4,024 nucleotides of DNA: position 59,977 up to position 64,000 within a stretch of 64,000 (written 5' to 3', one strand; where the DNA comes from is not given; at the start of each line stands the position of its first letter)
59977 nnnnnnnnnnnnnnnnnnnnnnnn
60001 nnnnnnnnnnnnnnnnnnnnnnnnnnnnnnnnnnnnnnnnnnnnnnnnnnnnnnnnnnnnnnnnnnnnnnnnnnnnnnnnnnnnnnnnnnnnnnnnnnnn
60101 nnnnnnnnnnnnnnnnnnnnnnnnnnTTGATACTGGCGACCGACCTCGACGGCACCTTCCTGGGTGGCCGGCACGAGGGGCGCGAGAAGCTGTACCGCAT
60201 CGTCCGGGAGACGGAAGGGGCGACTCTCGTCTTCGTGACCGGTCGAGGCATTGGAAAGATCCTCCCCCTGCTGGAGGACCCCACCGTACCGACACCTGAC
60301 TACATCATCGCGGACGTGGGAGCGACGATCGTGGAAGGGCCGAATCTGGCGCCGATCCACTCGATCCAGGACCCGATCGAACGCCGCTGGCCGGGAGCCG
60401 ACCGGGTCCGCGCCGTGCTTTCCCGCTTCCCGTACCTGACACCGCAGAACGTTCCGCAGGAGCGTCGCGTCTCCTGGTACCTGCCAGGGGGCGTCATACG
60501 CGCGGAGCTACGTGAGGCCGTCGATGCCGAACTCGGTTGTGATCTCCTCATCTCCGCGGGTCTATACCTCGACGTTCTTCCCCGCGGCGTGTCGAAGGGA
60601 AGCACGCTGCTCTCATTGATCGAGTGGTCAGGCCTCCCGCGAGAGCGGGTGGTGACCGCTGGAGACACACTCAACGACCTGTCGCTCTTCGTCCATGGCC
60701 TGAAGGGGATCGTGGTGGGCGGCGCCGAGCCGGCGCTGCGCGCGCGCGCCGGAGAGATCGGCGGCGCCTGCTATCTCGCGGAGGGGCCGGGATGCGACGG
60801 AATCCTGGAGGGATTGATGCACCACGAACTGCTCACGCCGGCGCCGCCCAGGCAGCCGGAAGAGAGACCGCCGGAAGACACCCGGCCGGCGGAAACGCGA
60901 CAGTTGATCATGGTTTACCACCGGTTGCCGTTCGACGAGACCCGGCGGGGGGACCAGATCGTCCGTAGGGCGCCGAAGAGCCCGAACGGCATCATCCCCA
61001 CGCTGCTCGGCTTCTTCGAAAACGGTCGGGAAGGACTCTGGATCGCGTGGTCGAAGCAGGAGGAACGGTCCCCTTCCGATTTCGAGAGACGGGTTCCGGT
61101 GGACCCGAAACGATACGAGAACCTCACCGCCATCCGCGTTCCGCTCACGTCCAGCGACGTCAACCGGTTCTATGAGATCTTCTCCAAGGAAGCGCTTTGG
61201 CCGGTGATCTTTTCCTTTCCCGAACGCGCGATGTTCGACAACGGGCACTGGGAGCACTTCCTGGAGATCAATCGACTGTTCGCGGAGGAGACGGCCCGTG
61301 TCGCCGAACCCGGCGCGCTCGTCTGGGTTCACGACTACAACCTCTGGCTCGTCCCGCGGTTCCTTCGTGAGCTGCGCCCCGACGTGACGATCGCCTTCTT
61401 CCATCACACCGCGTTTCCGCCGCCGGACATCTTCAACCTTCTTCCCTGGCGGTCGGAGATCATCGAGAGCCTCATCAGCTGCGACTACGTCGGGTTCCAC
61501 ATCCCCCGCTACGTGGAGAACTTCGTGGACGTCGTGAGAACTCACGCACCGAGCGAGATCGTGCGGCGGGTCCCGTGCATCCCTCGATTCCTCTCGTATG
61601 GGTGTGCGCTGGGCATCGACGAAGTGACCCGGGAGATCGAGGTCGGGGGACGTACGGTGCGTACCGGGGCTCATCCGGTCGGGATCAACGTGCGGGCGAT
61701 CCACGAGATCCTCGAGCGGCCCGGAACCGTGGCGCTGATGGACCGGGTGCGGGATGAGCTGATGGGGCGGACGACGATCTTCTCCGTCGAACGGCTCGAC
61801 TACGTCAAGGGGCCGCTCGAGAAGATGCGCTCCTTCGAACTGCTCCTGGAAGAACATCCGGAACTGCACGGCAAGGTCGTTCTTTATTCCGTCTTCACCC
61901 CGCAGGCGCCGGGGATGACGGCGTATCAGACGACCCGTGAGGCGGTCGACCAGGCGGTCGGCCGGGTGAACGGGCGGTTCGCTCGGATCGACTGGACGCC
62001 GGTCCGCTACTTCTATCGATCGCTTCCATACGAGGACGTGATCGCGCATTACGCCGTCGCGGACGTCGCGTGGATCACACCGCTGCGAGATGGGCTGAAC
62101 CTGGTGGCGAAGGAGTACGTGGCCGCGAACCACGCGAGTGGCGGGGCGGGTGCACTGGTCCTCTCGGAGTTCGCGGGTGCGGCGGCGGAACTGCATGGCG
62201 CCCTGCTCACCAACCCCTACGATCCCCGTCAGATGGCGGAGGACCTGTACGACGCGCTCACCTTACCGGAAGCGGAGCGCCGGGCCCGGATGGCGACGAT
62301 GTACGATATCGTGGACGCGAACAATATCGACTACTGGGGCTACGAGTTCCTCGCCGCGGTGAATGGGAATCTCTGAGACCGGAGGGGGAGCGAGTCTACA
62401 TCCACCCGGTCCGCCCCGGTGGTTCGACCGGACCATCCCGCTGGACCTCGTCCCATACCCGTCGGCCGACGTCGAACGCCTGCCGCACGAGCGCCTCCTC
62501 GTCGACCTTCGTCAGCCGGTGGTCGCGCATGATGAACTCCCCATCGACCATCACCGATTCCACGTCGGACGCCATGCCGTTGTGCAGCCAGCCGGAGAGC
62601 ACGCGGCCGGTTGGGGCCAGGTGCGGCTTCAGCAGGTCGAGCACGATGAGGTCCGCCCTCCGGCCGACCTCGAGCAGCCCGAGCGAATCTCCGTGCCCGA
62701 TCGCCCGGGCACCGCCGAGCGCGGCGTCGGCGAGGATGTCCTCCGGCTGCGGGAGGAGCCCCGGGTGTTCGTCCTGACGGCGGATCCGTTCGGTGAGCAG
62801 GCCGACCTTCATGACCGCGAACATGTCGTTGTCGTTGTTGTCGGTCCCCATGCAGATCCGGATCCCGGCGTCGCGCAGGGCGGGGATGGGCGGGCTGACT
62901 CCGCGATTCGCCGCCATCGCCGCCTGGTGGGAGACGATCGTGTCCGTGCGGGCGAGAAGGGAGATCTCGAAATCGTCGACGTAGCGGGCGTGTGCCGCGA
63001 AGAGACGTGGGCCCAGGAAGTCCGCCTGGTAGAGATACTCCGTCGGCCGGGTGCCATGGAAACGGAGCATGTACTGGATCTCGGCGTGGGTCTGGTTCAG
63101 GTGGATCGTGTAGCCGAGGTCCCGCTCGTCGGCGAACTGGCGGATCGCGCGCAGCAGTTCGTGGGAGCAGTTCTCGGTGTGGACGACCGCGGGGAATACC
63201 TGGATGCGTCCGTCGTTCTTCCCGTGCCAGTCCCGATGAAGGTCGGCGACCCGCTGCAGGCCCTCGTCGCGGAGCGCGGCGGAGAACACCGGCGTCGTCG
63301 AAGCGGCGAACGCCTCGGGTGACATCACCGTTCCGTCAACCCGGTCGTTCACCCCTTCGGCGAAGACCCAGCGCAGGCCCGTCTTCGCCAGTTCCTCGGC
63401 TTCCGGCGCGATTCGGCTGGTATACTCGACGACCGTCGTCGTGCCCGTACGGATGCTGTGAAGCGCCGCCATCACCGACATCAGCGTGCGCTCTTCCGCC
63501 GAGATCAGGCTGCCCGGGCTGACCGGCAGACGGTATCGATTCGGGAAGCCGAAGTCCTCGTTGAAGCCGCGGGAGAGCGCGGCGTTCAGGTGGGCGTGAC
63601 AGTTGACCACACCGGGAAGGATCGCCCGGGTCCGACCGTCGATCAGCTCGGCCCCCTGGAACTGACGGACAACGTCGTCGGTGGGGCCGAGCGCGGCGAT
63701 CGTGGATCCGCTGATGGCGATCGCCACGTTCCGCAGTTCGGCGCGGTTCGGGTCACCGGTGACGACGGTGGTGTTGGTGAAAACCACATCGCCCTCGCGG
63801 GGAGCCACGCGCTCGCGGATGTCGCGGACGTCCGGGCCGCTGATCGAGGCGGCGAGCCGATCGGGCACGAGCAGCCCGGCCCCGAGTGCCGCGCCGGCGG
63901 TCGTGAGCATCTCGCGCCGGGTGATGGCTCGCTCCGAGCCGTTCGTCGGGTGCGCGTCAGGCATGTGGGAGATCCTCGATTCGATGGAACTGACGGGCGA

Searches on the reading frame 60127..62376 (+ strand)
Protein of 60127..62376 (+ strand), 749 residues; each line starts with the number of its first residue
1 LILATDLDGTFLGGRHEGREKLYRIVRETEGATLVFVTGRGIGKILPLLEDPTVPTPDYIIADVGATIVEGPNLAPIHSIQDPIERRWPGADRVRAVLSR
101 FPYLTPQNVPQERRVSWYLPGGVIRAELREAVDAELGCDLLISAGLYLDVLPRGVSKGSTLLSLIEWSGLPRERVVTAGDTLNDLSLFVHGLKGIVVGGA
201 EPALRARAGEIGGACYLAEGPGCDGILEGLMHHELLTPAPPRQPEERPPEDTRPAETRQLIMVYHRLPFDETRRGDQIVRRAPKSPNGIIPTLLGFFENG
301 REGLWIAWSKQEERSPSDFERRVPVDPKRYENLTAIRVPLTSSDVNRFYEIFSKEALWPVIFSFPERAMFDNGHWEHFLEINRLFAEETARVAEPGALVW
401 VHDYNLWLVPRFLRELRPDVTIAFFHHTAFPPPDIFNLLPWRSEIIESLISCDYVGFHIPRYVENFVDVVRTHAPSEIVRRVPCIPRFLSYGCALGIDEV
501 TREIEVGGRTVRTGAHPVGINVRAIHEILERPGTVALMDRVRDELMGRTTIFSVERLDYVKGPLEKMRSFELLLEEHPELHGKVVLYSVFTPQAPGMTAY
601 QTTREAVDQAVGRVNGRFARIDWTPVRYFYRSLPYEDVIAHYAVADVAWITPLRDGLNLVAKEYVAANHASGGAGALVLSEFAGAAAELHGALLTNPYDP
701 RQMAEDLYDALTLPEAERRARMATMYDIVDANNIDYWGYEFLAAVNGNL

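Call 42: search_protein_families(library=pfam, proteins=[window:60127-62376:+], max_evalue=0.0001)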
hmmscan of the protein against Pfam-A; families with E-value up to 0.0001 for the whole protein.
window:60127-62376:+ (749 aa): 3 families
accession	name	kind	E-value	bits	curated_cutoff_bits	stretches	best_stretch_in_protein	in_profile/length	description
PF00982.27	Glyco_transf_20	-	3.1e-130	435.5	32.5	1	260-745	3-471/473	Glycosyltransferase family 20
PF05116.19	S6PP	-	1.3e-45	156.4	20.3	1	2-235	4-247/247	Sucrose-6F-phosphate phosphohydrolase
PF08282.18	Hydrolase_3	-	1.3e-15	58.2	20.9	1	131-211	160-242/255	haloacid dehalogenase-like hydrolase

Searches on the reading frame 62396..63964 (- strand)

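Call 42: search_protein_families(library=pfam, proteins=[window:62396-63964:-], max_evalue=0.0001)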
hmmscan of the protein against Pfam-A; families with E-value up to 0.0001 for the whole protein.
window:62396-63964:- (522 aa): 2 families
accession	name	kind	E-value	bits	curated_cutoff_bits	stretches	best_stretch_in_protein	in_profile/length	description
PF01979.26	Amidohydro_1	-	2.1e-34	119.7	25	1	115-476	2-343/345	Amidohydrolase family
PF07969.17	Amidohydro_3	-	5.6e-12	46.3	29.7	1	252-475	239-468/472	Amidohydrolase family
